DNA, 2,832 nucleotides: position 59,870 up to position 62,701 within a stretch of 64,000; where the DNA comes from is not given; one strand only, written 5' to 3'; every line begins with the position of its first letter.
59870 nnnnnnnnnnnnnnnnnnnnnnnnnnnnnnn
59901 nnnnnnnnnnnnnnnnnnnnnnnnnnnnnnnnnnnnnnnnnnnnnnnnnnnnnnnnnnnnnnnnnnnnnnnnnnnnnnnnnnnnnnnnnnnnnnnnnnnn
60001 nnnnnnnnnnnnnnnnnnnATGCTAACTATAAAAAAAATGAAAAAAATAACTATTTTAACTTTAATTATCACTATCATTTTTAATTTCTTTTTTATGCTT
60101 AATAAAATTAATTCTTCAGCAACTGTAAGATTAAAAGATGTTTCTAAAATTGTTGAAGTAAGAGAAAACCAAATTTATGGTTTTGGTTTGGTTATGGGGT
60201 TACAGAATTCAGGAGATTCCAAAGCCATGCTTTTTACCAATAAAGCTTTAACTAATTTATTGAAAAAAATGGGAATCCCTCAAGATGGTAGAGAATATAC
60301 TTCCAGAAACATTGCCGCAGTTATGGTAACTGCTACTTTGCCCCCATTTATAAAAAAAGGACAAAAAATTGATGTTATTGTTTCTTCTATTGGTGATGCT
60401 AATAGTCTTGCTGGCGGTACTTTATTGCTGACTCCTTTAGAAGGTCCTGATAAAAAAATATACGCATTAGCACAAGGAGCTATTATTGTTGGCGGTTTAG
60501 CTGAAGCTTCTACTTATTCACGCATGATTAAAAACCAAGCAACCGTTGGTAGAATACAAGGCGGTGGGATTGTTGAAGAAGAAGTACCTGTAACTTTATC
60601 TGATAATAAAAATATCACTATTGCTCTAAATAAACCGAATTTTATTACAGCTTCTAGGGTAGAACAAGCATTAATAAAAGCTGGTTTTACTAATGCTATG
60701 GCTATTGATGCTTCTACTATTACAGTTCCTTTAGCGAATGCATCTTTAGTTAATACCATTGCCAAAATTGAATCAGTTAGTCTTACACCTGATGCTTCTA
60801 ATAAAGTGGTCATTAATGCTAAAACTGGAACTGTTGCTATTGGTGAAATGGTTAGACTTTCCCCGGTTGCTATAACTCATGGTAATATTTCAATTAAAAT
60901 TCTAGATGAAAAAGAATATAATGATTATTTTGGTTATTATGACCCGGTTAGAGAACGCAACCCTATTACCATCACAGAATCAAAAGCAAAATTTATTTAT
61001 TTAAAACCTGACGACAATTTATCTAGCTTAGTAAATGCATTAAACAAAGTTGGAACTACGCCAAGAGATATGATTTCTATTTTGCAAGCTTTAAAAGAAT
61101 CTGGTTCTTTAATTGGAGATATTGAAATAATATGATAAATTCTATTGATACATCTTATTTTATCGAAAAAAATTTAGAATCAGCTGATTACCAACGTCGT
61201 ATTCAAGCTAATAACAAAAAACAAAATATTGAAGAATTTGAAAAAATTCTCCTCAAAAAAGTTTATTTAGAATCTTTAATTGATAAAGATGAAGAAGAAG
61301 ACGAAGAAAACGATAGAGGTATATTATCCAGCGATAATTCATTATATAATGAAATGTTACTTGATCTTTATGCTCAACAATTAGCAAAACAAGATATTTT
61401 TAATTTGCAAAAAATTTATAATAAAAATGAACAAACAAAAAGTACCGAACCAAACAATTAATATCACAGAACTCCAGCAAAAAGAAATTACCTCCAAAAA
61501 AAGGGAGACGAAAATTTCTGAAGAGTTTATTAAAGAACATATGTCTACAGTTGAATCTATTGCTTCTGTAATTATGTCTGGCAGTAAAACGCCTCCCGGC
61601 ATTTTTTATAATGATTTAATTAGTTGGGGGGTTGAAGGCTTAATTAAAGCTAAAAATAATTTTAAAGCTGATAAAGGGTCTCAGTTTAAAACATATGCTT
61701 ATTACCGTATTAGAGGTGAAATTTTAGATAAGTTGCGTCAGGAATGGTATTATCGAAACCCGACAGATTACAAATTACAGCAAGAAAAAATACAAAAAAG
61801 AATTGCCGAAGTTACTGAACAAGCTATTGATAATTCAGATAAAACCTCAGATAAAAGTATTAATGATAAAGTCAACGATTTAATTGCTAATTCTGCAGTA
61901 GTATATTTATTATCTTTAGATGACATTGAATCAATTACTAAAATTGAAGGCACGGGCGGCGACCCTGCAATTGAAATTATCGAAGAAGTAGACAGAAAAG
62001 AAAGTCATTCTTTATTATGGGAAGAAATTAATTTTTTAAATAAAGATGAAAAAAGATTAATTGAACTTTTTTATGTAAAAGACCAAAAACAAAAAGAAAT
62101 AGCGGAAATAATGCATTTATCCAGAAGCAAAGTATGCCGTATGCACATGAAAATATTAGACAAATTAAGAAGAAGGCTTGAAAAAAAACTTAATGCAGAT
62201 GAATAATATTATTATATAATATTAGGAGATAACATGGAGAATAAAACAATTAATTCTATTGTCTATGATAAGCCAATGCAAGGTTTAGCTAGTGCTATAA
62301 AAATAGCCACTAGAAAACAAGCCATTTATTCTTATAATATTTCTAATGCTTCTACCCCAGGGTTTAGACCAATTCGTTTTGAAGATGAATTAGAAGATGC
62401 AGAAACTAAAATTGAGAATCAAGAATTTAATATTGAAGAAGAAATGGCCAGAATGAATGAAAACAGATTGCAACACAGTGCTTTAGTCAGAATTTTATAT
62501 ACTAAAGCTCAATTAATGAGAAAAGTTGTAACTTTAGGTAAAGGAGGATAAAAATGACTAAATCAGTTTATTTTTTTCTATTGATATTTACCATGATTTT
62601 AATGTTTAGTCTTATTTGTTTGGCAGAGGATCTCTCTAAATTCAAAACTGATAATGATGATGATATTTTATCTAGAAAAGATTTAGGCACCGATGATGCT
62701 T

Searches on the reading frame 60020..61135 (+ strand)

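Call 3: search_protein_families(library=pfam, proteins=[window:60020-61135:+], max_evalue=0.01)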
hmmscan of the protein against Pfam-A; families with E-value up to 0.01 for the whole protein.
window:60020-61135:+ (371 aa): 1 family
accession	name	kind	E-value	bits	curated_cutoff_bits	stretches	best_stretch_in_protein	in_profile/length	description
PF02119.21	FlgI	-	1.2e-109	366.9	25.3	1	37-370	1-343/343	Flagellar P-ring protein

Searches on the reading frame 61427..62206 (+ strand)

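Call 3: search_protein_families(library=pfam, proteins=[window:61427-62206:+], max_evalue=0.01)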
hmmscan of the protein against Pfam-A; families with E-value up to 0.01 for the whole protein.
window:61427-62206:+ (259 aa): 4 families
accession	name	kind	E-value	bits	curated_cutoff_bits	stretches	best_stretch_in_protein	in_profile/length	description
PF04545.22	Sigma70_r4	-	9.7e-09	35.1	24.1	1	204-248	5-49/50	Sigma-70, region 4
PF04542.20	Sigma70_r2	-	1.6e-08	34.7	24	1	36-107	3-69/71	Sigma-70 region 2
PF08281.18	Sigma70_r4_2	-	3.2e-06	27.1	25.7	1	197-239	4-46/54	Sigma-70, region 4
PF04297.20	UPF0122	-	0.0094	16.6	22.7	1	204-256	18-69/101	Putative helix-turn-helix protein, YlxM / p13 like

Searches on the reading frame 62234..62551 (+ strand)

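Call 3: search_protein_families(library=pfam, proteins=[window:62234-62551:+], max_evalue=0.01)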
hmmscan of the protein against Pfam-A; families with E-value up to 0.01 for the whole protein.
window:62234-62551:+ (105 aa): 1 family
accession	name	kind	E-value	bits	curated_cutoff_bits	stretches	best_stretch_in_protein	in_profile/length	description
PF00460.25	Flg_bb_rod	-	4.9e-05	23.6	20.7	1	19-45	5-31/31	Flagella basal body rod protein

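Call 4: search_protein_families(library=ncbifam, proteins=[window:62234-62551:+], max_evalue=0.01)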
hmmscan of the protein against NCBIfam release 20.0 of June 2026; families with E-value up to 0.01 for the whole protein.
window:62234-62551:+ (105 aa): 10 families
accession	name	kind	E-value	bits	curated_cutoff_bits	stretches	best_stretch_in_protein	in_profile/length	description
TIGR01396.1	FlgB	equivalog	4.8e-10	39.7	59.05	1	16-62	6-54/131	flagellar basal body rod protein FlgB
NF009264.0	PRK12621.1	equivalog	7.8e-09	36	163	2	10-56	4-52/136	flagellar basal body rod protein FlgB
NF004654.1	PRK06004.1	equivalog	3.1e-07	31.4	142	0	21-46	5-30/126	flagellar basal body rod protein FlgB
NF009270.0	PRK12627.1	equivalog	2.4e-06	27.9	128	0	23-46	16-39/128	FlgB family protein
NF009266.0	PRK12623.1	equivalog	3.5e-05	23.7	144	0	9-61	6-61/133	flagellar basal body rod protein FlgB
NF005280.0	PRK06797.1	equivalog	0.0013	19.3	106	1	26-103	17-94/135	flagellar basal body rod protein FlgB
NF009281.1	PRK12641.1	equivalog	0.0026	17.3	260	1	17-76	8-66/252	flagellar basal-body rod protein FlgF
NF009275.1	PRK12632.1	equivalog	0.0038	17.6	170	1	16-60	9-57/130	flagellar basal body rod protein FlgC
TIGR02490.1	flgF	equivalog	0.0059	16.2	178.5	1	21-53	7-41/218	flagellar basal-body rod protein FlgF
TIGR03506.1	FlgEFG_subfam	subfamily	0.0067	16.2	70.25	1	19-51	7-41/351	flagellar hook-basal body complex protein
